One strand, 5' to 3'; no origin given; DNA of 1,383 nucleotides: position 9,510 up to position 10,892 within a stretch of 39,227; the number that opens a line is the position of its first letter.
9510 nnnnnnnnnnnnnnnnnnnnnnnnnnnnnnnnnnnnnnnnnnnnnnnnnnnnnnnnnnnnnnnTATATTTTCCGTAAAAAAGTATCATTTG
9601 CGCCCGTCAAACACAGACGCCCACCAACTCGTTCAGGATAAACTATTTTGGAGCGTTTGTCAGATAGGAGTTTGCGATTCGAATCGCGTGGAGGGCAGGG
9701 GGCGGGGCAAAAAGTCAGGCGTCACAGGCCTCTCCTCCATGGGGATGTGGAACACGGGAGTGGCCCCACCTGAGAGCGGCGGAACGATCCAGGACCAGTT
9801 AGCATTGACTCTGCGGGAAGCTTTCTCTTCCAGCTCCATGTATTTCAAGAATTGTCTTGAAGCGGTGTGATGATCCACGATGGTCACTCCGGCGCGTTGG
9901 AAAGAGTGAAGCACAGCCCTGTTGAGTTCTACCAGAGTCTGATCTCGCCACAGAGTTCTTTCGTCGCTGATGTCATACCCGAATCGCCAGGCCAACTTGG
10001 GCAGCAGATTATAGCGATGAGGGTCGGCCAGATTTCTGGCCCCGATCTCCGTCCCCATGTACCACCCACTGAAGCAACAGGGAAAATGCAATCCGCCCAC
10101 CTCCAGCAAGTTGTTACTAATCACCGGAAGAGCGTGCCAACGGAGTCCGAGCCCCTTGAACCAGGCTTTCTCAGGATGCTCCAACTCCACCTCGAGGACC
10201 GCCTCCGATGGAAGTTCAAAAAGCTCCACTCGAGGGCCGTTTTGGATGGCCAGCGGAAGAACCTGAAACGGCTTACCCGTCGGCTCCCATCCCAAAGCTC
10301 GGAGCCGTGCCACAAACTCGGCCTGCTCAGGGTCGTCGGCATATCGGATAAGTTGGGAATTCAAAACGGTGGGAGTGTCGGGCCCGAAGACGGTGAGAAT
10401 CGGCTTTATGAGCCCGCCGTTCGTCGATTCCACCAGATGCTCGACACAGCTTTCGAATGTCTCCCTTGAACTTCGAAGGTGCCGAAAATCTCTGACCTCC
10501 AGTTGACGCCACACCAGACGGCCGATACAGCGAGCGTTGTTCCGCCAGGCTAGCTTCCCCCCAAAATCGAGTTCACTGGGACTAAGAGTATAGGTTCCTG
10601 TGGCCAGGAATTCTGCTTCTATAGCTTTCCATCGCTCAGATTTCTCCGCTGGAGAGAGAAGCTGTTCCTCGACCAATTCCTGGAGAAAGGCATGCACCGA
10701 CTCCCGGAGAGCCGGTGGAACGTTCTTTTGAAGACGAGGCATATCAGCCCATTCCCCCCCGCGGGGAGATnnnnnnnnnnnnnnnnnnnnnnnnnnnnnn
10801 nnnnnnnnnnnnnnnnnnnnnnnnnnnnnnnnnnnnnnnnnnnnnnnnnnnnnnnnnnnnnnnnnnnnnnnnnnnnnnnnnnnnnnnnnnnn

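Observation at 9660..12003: Bacterial NOS apparently co-transcribed with a Cys/His-rich beta-propeller-like protein and downstream of flotillin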

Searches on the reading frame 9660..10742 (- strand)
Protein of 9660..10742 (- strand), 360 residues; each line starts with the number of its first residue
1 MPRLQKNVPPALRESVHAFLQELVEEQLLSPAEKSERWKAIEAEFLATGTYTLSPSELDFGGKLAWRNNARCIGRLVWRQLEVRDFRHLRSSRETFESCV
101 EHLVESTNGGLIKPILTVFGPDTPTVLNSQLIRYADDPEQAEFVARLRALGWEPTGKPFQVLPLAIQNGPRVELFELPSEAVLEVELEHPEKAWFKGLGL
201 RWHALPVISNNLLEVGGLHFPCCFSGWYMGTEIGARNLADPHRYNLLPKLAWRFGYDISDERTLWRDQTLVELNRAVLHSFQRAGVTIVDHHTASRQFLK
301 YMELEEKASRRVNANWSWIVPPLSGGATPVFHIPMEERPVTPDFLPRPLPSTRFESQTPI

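Call 3: search_protein_families(library=pfam, proteins=[window:9660-10742:-], max_evalue=0.01)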
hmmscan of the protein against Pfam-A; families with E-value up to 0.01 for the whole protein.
window:9660-10742:- (360 aa): 1 family
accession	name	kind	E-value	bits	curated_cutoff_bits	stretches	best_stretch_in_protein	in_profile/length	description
PF02898.20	NO_synthase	-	8.4e-123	410.3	22.7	1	12-345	5-355/362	Nitric oxide synthase, oxygenase domain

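Call 4: search_protein_families(library=ncbifam, proteins=[window:9660-10742:-], max_evalue=0.01)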
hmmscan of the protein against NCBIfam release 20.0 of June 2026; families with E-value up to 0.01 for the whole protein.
window:9660-10742:- (360 aa): 0 families

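Call 21: search_solved_structures(query=window:9660-10742:-, max_evalue=1e-10, show_alignments=2)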
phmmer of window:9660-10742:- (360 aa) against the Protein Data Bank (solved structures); distinct sequences matched with E-value up to 1e-10: 81 (the best 60 are shown).
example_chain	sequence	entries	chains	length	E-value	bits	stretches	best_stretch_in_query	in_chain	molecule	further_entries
3eah_A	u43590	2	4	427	3.6e-92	312.5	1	34-350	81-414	Nitric oxide synthase, endothelial | ENDOTHELIAL NITRIC-OXIDE SYNTHASE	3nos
1m9j_A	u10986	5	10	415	4.6e-92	312.2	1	34-350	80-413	endothelial Nitric-oxide synthase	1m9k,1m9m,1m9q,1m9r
9mwn_A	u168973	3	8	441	5.5e-92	311.9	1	34-350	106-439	Nitric oxide synthase 3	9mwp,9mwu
4d1o_A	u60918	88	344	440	6.3e-92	311.7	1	34-350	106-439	NITRIC OXIDE SYNTHASE, ENDOTHELIAL | Endothelial nitric oxide synthase splice variant eNOS13A | Nitric oxide synthase 3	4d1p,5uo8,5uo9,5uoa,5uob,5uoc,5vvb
8ufs_A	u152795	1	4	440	1.6e-91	310.4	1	34-350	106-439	Nitric oxide synthase 3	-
8uft_A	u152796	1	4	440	1.1e-90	307.7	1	34-350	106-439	Nitric oxide synthase 3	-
4cwz_A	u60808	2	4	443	2.3e-90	306.6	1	34-350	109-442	NITRIC OXIDE SYNTHASE, ENDOTHELIAL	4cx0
3e7s_A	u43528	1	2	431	2.4e-90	306.5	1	34-350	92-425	Nitric oxide synthase, endothelial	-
1p6l_A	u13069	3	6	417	2.7e-90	306.3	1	34-350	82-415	Nitric-oxide synthase, endothelial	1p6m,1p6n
1rs8_A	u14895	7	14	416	3.1e-90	306.1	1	34-350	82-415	Nitric-oxide synthase, endothelial | Nitric-oxide synthase | Nitric oxide synthase, endothelial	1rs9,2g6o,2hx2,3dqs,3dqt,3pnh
4imx_A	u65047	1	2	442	3.6e-90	305.9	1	34-350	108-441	subunit A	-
4luw_A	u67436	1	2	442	3.7e-90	305.9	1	34-350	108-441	Nitric oxide synthase, endothelial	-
3rqo_A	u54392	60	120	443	3.7e-90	305.9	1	34-350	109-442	Nitric oxide synthase, endothelial | ENDOTHELIAL NITRIC OXIDE SYNTHASE | Nitric oxide synthase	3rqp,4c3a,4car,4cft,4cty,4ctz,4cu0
1d0c_A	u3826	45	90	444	3.7e-90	305.9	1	34-350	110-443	BOVINE ENDOTHELIAL NITRIC OXIDE SYNTHASE HEME DOMAIN | BOVINE ENDOTHELIAL NITRIC OXIDE SYNTHASE HEME | NITRIC OXIDE SYNTHASE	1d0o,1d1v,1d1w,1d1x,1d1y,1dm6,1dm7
4cx1_A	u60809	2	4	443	3.8e-90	305.8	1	34-350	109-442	NITRIC OXIDE SYNTHASE, ENDOTHELIAL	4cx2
2flq_A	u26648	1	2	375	3.9e-90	305.8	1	31-350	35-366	Nitric Oxide Synthase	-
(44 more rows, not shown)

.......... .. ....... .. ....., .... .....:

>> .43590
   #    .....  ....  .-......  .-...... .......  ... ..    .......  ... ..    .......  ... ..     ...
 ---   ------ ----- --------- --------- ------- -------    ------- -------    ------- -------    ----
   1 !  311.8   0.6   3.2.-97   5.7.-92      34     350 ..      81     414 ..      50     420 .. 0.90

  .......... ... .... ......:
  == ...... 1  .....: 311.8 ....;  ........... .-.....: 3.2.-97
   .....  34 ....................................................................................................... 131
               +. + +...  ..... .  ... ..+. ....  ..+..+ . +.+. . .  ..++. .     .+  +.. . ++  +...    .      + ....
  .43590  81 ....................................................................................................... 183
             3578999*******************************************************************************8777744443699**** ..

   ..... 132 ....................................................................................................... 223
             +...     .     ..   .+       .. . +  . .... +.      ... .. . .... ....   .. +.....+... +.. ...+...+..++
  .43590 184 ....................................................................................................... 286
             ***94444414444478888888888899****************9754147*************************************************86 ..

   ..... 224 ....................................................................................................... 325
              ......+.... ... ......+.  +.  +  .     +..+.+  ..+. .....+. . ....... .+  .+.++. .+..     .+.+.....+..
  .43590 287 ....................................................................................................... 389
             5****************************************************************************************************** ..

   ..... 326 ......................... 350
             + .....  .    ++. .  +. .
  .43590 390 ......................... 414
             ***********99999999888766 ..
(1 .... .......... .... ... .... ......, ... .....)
